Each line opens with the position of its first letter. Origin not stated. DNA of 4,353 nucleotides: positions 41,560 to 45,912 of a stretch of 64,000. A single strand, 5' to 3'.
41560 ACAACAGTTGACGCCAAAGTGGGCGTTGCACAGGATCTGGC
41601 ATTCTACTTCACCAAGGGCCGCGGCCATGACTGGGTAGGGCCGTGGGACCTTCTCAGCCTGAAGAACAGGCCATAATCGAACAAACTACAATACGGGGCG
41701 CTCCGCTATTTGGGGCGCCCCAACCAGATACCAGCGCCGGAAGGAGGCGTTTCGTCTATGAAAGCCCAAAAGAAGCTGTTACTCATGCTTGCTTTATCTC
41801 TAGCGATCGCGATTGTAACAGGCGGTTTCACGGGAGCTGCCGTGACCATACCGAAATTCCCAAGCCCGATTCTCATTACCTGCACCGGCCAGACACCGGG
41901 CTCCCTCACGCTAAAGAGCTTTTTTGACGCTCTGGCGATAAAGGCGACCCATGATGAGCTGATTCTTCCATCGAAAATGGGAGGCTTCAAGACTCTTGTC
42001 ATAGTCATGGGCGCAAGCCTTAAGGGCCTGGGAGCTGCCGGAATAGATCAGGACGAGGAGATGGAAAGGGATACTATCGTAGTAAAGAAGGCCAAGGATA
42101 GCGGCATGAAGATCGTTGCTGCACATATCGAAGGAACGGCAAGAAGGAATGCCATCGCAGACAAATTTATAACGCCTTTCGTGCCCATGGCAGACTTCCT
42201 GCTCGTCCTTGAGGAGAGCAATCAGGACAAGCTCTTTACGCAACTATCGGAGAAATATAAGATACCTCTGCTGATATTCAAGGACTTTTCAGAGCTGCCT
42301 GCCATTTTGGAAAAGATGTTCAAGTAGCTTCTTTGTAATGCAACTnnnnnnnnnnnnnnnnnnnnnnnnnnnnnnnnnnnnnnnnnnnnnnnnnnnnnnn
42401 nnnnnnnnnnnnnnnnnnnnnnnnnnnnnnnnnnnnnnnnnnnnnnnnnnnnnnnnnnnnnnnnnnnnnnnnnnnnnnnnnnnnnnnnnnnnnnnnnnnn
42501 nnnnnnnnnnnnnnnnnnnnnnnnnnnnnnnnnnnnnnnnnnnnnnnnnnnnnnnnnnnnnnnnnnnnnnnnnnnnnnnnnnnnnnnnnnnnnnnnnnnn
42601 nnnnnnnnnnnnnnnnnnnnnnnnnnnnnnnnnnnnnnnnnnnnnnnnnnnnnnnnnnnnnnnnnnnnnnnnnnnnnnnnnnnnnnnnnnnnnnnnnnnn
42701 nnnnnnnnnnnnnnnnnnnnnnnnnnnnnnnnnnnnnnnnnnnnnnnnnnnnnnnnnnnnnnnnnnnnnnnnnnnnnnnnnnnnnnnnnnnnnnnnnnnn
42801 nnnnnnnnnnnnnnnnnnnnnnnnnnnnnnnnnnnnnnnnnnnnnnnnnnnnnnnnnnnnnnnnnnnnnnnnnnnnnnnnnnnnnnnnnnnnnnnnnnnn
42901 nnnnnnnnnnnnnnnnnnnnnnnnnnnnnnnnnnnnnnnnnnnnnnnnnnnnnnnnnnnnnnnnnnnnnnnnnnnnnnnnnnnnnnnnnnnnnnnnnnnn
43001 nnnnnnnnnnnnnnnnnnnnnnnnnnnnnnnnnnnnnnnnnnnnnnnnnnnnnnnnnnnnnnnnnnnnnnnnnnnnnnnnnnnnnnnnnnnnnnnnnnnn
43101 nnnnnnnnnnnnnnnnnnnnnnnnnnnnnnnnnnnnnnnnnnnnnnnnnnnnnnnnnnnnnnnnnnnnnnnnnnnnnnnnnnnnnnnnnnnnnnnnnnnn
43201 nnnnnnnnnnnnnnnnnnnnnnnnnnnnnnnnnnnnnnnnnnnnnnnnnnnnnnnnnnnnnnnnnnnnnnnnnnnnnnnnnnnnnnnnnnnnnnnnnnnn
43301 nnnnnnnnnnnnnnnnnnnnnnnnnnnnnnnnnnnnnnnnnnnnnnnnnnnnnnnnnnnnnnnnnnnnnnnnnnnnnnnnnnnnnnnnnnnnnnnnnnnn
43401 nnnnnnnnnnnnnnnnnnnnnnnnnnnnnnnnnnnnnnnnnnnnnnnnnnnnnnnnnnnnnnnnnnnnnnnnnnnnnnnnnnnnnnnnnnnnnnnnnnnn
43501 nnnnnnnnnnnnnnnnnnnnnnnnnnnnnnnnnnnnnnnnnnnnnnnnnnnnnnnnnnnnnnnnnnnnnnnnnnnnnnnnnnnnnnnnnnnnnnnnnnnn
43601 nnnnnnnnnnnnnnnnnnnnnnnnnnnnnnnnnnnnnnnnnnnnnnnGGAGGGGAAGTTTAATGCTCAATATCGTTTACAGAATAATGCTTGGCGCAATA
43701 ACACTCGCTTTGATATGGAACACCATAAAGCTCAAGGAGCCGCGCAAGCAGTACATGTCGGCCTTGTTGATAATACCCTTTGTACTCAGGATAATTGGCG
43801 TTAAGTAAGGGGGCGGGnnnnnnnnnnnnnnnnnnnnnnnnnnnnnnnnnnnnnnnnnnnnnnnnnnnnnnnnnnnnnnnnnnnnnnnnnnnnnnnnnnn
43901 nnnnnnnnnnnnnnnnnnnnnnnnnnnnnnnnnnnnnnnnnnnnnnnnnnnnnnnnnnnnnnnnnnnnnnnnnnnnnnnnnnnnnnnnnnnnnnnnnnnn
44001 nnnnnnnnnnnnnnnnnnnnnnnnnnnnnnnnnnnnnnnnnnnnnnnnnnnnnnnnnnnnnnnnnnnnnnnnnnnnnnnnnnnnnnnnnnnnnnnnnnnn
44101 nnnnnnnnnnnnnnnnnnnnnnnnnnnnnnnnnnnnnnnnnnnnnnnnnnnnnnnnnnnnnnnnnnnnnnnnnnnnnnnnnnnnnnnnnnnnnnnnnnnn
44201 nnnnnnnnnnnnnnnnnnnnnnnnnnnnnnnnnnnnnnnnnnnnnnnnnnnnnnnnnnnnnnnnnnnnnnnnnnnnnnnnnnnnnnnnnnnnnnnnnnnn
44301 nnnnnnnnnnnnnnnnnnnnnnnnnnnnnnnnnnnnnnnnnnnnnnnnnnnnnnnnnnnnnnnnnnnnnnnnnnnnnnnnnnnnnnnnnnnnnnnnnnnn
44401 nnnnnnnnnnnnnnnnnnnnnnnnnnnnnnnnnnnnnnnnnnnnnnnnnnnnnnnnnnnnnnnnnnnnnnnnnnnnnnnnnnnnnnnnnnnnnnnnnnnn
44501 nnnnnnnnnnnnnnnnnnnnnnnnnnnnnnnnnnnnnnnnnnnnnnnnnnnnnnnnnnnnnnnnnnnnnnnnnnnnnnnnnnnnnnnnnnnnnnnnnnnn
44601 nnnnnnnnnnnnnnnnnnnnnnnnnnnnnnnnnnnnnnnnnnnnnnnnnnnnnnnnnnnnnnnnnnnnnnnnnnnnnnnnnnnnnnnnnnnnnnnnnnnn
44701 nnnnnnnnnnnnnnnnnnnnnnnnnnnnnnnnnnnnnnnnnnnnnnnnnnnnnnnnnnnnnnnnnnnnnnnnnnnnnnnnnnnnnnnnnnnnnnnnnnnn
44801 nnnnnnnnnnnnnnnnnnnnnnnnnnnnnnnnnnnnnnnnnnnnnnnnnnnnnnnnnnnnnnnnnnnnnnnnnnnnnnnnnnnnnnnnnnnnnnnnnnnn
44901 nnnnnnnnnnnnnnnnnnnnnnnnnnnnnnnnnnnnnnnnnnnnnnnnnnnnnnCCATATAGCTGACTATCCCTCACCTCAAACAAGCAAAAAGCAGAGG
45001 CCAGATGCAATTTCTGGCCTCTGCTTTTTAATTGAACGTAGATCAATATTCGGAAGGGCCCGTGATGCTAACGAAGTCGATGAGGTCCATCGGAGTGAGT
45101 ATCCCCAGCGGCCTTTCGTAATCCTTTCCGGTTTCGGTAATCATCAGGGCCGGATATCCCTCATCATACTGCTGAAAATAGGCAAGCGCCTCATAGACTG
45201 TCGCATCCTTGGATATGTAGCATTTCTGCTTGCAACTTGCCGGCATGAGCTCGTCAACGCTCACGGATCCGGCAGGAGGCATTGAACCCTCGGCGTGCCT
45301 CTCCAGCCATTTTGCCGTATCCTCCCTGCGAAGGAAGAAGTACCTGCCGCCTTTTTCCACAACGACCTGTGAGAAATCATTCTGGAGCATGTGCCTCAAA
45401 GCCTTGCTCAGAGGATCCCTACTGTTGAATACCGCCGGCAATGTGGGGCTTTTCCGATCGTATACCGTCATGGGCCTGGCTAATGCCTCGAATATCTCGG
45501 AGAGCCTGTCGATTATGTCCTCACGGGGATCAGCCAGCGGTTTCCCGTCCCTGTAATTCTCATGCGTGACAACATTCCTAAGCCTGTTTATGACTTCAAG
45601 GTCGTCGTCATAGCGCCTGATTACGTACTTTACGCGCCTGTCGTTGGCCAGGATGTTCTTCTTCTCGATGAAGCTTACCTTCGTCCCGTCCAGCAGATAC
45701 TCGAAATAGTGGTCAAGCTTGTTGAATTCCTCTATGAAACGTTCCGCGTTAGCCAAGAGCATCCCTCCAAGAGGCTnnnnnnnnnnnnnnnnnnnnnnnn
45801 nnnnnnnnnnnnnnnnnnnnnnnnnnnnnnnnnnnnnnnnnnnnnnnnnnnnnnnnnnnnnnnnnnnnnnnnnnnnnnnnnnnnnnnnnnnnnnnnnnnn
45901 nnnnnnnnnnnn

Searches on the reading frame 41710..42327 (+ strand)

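Call 27: search_protein_families(library=pfam, proteins=[window:41710-42327:+], max_evalue=0.001)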
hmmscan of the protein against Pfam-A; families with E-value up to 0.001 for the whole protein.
window:41710-42327:+ (205 aa): 1 family
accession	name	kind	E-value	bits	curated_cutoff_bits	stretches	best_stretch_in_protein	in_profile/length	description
PF19823.4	DUF6305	-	1.3e-43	148.7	25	1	53-204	3-154/154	Domain of unknown function (DUF6305)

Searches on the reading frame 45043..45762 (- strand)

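Call 27: search_protein_families(library=pfam, proteins=[window:45043-45762:-], max_evalue=0.001)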
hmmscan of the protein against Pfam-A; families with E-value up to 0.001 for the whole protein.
window:45043-45762:- (239 aa): 1 family
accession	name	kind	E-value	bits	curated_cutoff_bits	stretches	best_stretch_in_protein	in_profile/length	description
PF00571.33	CBS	-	1.8e-08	35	24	0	182-231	11-55/57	CBS domain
